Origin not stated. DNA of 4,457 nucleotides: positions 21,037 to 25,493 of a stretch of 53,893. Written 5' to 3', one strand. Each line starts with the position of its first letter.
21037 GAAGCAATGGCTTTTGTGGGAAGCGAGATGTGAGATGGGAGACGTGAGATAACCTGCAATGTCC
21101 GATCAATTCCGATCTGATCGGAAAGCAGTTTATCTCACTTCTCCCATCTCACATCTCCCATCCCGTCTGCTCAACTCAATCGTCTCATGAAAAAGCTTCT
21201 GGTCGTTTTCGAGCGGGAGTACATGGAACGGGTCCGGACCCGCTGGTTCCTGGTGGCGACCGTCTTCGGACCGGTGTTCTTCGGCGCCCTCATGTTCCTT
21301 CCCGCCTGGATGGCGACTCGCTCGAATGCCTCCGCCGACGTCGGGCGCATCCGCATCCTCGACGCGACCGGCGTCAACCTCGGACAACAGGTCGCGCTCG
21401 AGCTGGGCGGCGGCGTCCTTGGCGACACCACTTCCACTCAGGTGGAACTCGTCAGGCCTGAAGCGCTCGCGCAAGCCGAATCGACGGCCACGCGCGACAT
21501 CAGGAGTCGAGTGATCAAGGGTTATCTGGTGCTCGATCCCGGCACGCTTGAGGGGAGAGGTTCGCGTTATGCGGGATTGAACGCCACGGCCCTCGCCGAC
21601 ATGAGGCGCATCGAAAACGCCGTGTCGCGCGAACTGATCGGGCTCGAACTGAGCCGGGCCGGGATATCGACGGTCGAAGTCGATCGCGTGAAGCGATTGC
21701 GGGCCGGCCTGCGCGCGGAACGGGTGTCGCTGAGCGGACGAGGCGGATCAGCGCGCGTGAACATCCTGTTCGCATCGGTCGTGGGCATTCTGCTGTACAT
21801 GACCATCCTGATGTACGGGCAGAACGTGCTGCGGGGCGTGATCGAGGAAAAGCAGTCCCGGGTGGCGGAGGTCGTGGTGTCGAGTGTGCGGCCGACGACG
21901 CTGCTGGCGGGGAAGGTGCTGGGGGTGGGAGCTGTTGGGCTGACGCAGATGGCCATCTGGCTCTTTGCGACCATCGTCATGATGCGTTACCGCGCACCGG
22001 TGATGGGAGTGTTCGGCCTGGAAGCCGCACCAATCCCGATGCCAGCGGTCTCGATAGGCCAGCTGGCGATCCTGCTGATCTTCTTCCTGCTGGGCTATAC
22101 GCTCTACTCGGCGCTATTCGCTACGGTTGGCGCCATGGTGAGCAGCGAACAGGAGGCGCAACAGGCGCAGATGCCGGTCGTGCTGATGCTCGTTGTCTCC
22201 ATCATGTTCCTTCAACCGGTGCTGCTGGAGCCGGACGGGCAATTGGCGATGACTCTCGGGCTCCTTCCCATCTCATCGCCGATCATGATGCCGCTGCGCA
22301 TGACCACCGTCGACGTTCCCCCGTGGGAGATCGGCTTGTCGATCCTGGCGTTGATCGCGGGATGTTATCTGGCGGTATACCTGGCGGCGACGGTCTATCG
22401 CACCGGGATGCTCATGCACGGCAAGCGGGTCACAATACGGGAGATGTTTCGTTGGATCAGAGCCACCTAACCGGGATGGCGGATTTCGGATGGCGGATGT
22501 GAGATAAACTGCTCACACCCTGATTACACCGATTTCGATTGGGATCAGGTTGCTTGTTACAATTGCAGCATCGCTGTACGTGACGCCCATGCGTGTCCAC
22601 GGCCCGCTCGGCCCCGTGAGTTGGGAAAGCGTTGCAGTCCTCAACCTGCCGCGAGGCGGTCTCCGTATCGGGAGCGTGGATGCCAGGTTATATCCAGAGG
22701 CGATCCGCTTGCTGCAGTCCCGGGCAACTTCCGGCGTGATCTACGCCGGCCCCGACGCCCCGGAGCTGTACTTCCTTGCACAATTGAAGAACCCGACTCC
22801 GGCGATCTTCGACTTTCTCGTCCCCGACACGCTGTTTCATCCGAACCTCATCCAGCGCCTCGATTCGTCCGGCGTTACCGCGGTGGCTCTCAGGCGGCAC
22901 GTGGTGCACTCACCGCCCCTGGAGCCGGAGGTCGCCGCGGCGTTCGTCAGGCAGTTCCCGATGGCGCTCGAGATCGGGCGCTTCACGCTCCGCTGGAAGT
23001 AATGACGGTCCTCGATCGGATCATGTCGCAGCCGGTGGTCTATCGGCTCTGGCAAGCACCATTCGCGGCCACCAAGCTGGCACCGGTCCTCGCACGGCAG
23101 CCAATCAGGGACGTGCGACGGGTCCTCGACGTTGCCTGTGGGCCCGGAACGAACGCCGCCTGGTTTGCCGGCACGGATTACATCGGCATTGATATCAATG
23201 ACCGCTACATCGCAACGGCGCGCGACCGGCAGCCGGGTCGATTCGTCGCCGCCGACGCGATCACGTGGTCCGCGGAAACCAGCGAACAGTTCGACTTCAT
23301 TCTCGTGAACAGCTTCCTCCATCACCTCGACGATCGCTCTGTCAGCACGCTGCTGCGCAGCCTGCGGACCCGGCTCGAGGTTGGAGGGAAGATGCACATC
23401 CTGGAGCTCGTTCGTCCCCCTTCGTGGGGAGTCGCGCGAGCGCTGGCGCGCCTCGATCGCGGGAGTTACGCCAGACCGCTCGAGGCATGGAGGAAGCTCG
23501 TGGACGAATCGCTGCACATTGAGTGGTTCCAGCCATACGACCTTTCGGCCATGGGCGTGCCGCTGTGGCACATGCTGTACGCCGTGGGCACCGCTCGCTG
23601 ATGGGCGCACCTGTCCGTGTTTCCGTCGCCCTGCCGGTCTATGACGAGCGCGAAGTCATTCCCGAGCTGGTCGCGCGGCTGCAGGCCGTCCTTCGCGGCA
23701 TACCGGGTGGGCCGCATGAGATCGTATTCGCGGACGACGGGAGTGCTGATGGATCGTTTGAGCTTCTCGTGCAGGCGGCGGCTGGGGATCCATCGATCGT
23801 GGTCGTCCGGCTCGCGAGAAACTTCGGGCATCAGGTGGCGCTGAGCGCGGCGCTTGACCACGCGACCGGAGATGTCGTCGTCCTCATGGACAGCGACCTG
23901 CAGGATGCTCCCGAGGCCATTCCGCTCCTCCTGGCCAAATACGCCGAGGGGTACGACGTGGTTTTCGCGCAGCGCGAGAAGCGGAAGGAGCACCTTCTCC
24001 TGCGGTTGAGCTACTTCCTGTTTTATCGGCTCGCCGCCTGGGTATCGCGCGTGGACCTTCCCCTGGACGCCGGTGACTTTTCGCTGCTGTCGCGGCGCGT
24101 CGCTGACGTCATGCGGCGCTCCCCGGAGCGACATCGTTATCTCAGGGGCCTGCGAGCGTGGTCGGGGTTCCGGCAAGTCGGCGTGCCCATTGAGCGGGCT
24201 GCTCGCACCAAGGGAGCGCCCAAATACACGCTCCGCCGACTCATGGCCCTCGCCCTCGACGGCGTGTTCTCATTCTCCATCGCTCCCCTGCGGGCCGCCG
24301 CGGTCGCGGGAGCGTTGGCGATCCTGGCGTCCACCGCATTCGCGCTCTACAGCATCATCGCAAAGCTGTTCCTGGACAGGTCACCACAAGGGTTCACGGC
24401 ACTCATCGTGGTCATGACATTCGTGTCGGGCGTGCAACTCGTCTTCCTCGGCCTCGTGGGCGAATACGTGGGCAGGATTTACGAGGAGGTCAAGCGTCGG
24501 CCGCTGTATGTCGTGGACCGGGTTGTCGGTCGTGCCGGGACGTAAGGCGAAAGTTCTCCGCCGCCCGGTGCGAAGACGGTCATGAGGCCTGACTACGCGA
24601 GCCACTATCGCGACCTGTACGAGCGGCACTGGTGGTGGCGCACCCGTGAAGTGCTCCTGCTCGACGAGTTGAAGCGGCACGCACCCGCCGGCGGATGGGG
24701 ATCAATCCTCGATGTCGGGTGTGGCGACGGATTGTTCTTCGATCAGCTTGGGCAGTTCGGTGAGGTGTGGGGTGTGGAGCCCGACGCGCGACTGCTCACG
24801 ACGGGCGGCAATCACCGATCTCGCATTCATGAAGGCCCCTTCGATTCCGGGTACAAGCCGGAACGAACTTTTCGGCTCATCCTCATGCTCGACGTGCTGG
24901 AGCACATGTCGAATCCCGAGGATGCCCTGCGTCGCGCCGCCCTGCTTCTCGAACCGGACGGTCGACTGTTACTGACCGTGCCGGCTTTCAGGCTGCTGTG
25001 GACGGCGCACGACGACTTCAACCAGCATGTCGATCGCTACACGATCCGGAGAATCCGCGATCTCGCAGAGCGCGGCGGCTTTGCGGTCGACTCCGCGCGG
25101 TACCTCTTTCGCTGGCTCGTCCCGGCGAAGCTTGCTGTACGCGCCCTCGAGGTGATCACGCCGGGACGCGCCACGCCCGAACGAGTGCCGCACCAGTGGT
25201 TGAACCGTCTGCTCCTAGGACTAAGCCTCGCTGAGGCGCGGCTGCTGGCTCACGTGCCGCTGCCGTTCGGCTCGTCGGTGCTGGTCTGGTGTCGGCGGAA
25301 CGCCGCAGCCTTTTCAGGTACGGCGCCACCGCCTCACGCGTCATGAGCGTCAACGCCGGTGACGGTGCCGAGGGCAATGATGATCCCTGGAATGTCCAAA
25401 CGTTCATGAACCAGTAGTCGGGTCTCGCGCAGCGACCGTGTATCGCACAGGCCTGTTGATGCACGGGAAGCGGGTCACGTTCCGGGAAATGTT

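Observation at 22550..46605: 24-kb lipid-carrier-dependent extracytoplasmic glycosylation supercluster with no Wzx/Wzy/ABC exporter or initiating transferase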

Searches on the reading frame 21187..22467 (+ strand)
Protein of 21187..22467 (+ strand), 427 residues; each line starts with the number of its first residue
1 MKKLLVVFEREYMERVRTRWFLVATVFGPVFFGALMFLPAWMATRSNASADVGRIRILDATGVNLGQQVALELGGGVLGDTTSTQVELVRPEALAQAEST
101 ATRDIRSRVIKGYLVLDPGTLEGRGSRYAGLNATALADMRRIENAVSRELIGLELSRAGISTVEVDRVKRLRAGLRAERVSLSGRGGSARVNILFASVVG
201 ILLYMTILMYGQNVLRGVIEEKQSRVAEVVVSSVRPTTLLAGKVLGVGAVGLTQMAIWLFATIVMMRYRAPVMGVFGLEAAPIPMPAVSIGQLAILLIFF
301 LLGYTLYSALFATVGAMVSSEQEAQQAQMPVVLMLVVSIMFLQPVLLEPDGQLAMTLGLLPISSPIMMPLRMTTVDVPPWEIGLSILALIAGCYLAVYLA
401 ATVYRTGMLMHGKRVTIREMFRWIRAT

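Call 6: search_protein_families(library=pfam, proteins=[window:21187-22467:+], max_evalue=0.01)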
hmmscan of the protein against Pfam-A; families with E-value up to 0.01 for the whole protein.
window:21187-22467:+ (427 aa): 3 families
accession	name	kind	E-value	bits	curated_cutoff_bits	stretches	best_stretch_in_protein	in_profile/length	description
PF12698.13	ABC2_membrane_3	-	1.2e-42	146.7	31.6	1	19-400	1-345/347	ABC-2 family transporter protein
PF12679.13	ABC2_membrane_2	-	7.3e-05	22.6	27.2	1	6-347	2-203/283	ABC-2 family transporter protein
PF01061.29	ABC2_membrane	-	0.00035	20.6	26.9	1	200-337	52-175/211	ABC-2 type transporter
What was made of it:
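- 21187..22470 (+): ABC-2 family permease. This is the conserved left flank of the island. No ATPase gene is adjacent here. ABC2_membrane_3, E 1.2e-42 (call 6).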

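Call 12: search_protein_families(library=ncbifam, proteins=[window:21187-22467:+], max_evalue=0.1)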
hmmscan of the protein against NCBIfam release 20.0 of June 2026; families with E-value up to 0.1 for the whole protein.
window:21187-22467:+ (427 aa): 2 families
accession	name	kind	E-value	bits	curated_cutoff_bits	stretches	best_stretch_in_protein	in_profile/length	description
NF041647.1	ABC_perm_CPBP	equivalog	4.1e-09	35.7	435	1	231-413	227-401/636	ABC transporter permease subunit/CPBP intramembrane protease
NF038293.1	permease_SagH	equivalog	0.0051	15.7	450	1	205-291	186-275/370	SagH family ABC transporter permease subunit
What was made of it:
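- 21187..22470 (+): Weak ABC_perm_CPBP hit, not Wzm-like (call 12).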

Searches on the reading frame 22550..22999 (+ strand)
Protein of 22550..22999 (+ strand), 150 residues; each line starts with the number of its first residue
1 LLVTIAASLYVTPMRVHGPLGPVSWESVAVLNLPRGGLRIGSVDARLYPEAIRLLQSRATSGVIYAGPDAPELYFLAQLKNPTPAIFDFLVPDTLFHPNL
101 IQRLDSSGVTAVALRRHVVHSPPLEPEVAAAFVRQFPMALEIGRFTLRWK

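Call 6: search_protein_families(library=pfam, proteins=[window:22550-22999:+], max_evalue=0.01)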
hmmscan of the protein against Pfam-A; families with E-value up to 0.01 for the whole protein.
window:22550-22999:+ (150 aa): 0 families

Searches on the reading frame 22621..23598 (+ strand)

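Call 4: search_protein_families(library=pfam, proteins=[window:22621-23598:+], max_evalue=0.01)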
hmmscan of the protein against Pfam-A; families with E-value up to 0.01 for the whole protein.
window:22621-23598:+ (326 aa): 8 families
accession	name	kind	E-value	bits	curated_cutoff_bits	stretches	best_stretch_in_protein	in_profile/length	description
PF13649.12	Methyltransf_25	-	1.9e-13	51.3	27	1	168-256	1-97/97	Methyltransferase domain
PF13489.12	Methyltransf_23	-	4.6e-13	49.7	27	1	151-309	7-151/164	Methyltransferase domain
PF08241.18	Methyltransf_11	-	5.5e-12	46.6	21.2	1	169-258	1-93/95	Methyltransferase domain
PF08242.18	Methyltransf_12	-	1.3e-10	42.3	30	1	169-257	1-97/98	Methyltransferase domain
PF13847.12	Methyltransf_31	-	5e-06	26.7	27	1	166-261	5-110/145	Methyltransferase domain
PF03848.20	TehB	-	0.0001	22.3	20.4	1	166-260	32-132/193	Tellurite resistance protein TehB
PF01209.24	Ubie_methyltran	-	0.0017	18.2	20.1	1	141-268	32-159/233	ubiE/COQ5 methyltransferase family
PF05175.20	MTS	-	0.0018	18.4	23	1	139-260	9-138/170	Methyltransferase small domain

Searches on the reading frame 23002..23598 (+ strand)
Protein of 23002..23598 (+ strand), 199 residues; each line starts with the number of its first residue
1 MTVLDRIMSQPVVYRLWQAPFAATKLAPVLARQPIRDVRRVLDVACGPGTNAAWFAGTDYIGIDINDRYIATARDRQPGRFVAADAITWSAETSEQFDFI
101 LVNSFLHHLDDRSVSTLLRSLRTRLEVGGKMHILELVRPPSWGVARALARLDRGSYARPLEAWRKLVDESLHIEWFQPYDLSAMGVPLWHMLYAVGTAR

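Call 37: search_protein_families(library=ncbifam, proteins=[window:23002-23598:+], max_evalue=0.001)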
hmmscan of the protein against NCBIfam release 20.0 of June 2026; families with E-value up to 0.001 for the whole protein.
window:23002-23598:+ (199 aa): 14 families
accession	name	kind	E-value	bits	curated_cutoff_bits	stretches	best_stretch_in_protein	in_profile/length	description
NF004851.0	PRK06202.1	equivalog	1.4e-10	41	243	1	24-123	50-156/237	hypothetical protein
NF043040.1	corrin_prot_MT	hypoth_equivalog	1.6e-10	40.8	180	1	31-152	35-165/216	corrinoid protein-associated methyltransferase CpaM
NF002463.0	PRK01683.1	equivalog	1.1e-09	38.3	297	1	29-150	23-147/258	trans-aconitate 2-methyltransferase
TIGR02072.1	BioC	equivalog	2.8e-07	30.6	184.95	1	23-132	20-131/244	malonyl-ACP O-methyltransferase BioC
NF045667.1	MTase_DVU1556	equivalog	7.3e-07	28.9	155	1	34-168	19-156/213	DVU_1556 family methyltransferase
NF010703.0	PRK14103.1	equivalog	3.6e-06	26.6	320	1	26-162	18-153/256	trans-aconitate 2-methyltransferase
NF008992.0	PRK12335.1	equivalog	2.2e-05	23.8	303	1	30-133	115-223/289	SAM-dependent methyltransferase TehB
TIGR01983.1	UbiG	equivalog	2.3e-05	23.8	102.95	1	39-136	51-154/228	bifunctional 2-polyprenyl-6-hydroxyphenol methylase/3-demethylubiquinol 3-O-methyltransferase UbiG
NF007610.0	PRK10258.1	equivalog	2.7e-05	23.7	342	1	30-138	35-143/251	malonyl-ACP O-methyltransferase BioC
TIGR01934.1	MenG_MenH_UbiE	subfamily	3.2e-05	23.3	158.35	1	37-142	39-150/223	ubiquinone/menaquinone biosynthesis methyltransferase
NF001241.0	PRK00216.1-2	equivalog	4.3e-05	23.3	327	1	35-141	49-155/231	demethylmenaquinone methyltransferase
TIGR00477.1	tehB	equivalog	8.4e-05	22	219.5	1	39-133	75-174/238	tellurite resistance methyltransferase TehB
NF001244.0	PRK00216.1-5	equivalog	0.00034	20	216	1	39-147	50-166/236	bifunctional demethylmenaquinone methyltransferase/2-methoxy-6-polyprenyl-1,4-benzoquinol methylase UbiE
NF001240.0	PRK00216.1-1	equivalog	0.00057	19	378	1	30-140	56-175/251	bifunctional demethylmenaquinone methyltransferase/2-methoxy-6-polyprenyl-1,4-benzoquinol methylase UbiE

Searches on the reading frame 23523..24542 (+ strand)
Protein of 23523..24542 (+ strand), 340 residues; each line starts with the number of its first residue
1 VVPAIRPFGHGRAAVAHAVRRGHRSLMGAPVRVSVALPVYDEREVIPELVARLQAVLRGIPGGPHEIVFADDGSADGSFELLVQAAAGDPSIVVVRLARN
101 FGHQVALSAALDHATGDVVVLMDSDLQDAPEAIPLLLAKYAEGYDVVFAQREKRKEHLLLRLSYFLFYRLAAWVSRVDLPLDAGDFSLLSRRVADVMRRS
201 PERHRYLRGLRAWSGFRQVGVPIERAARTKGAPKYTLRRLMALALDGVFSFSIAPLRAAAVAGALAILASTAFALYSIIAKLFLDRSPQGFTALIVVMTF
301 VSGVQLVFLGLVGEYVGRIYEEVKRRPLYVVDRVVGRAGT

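Call 4: search_protein_families(library=pfam, proteins=[window:23523-24542:+], max_evalue=0.01)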
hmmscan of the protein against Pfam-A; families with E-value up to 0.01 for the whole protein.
window:23523-24542:+ (340 aa): 3 families
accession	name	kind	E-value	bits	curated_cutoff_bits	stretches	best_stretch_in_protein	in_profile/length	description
PF00535.33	Glycos_transf_2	-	5.7e-28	98.4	23.3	1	34-191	1-161/168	Glycosyl transferase family 2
PF13641.12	Glyco_tranf_2_3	-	2.2e-05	25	27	1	33-155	3-125/230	Glycosyltransferase like family 2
PF01012.27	ETF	-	0.0036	17.6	26.7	1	90-180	33-126/181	Electron transfer flavoprotein domain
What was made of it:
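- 23601..24545 (+): GT2 polyprenyl-phosphate glycosyltransferase, ArnC/PgfS-like, with two C-terminal TM helices. Glycos_transf_2, E 6e-28 (call 4).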

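Call 37: search_protein_families(library=ncbifam, proteins=[window:23601-24542:+], max_evalue=0.001)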
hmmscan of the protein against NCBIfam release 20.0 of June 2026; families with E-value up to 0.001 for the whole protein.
window:23601-24542:+ (314 aa): 15 families
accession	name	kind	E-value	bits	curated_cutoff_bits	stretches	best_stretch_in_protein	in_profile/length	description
NF047588.1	GlcsyltransPgfSStrep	equivalog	2.8e-68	230.4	500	1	6-307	2-304/308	glycosyltransferase PgfS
NF007986.1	PRK10714.1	equivalog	4e-55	187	529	1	6-311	7-314/316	undecaprenyl-phosphate 4-deoxy-4-formamido-L-arabinose transferase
TIGR03937.1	PgaC_IcaA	equivalog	3.1e-10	39.6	422.3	1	6-114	46-150/407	poly-beta-1,6-N-acetyl-D-glucosamine synthase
NF041875.1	EPS_EpsD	equivalog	2.6e-09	37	370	1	7-121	1-111/325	exopolysaccharide biosynthesis glycosyltransferase EpsD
TIGR03965.1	mycofact_glyco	equivalog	7.5e-09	35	280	1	6-116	75-181/467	mycofactocin biosynthesis glycosyltransferase MftF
NF010496.0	PRK13915.1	equivalog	1.1e-08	34.5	262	1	5-111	31-139/307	glucosyl-3-phosphoglycerate synthase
TIGR04283.1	glyco_like_mftF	equivalog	3.6e-08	33.3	182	1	7-163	1-142/221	TIGR04283 family arsenosugar biosynthesis glycosyltransferase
NF047683.1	TeichurnBiosyTuaG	equivalog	5.4e-08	32.8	400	1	6-105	7-102/252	teichuronic acid biosynthesis protein TuaG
TIGR04182.1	glyco_TIGR04182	equivalog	5.4e-08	32.6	325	1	7-129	2-113/293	S-layer glycoprotein N-glycosyltransferase AglJ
TIGR04242.1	nodulat_NodC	equivalog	1.9e-07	30.4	550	1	6-113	49-155/395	chitooligosaccharide synthase NodC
NF050050.1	ProtGlycPglI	equivalog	5.2e-06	26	500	1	39-125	32-119/306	GalNAc(5)-diNAcBac-PP-undecaprenol beta-1,3-glucosyltransferase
NF007482.0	PRK10073.1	equivalog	9.2e-06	24.9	423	1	6-111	7-107/334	glycosyltransferase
NF041391.1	DPhHxTase_Halo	equivalog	9.4e-06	24.8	375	1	14-127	4-106/213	dolichyl-phosphate hexose transferase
TIGR03111.1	glyc2_xrt_Gpos1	hypoth_equivalog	0.00015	20.7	363.95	1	7-116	51-158/439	TIGR03111 family XrtG-associated glycosyltransferase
NF058614.1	PPMAGASynPpgS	equivalog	0.00035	20.1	370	1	9-128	4-116/226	polyprenyl-phospho-N-acetylgalactosaminyl synthase PpgS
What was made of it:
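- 23601..24545 (+): Full-length matches to PgfS (E 3e-68) and ArnC (E 4e-55) (call 37).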

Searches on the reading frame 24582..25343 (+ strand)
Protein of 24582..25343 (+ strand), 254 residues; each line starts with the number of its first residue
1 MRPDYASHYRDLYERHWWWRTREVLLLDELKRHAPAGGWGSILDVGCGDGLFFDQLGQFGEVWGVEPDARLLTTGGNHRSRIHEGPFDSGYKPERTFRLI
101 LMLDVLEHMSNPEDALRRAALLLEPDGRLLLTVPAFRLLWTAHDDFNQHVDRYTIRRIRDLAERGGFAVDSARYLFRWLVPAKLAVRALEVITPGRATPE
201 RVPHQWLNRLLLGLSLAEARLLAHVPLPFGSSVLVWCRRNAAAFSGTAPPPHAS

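Call 4: search_protein_families(library=pfam, proteins=[window:24582-25343:+], max_evalue=0.01)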
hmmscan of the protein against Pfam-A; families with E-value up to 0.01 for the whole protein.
window:24582-25343:+ (254 aa): 6 families
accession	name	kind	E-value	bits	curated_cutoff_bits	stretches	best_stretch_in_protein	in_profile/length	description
PF13489.12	Methyltransf_23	-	4.3e-21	75.8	27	1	19-171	2-163/164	Methyltransferase domain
PF08241.18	Methyltransf_11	-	1e-10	42.5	21.2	1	43-130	1-94/95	Methyltransferase domain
PF08242.18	Methyltransf_12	-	3.3e-10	41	30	1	43-129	1-98/98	Methyltransferase domain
PF13649.12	Methyltransf_25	-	4e-08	34.3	27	1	42-127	1-97/97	Methyltransferase domain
PF13847.12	Methyltransf_31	-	0.00053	20.1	27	1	41-135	6-113/145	Methyltransferase domain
PF07021.18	MetW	-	0.0079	16.3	21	0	41-118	16-97/193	Methionine biosynthesis protein MetW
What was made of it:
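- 24582..25346 (+): SAM methyltransferase. Methyltransf_23, E 4e-21 (call 4).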

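Call 37: search_protein_families(library=ncbifam, proteins=[window:24582-25343:+], max_evalue=0.001)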
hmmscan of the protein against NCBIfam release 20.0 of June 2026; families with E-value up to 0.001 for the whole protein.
window:24582-25343:+ (254 aa): 2 families
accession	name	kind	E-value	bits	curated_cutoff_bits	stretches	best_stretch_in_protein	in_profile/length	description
TIGR01983.1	UbiG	equivalog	6e-08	32.3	102.95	1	41-132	52-152/228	bifunctional 2-polyprenyl-6-hydroxyphenol methylase/3-demethylubiquinol 3-O-methyltransferase UbiG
NF045667.1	MTase_DVU1556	equivalog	7e-08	32.2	155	1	40-132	24-120/213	DVU_1556 family methyltransferase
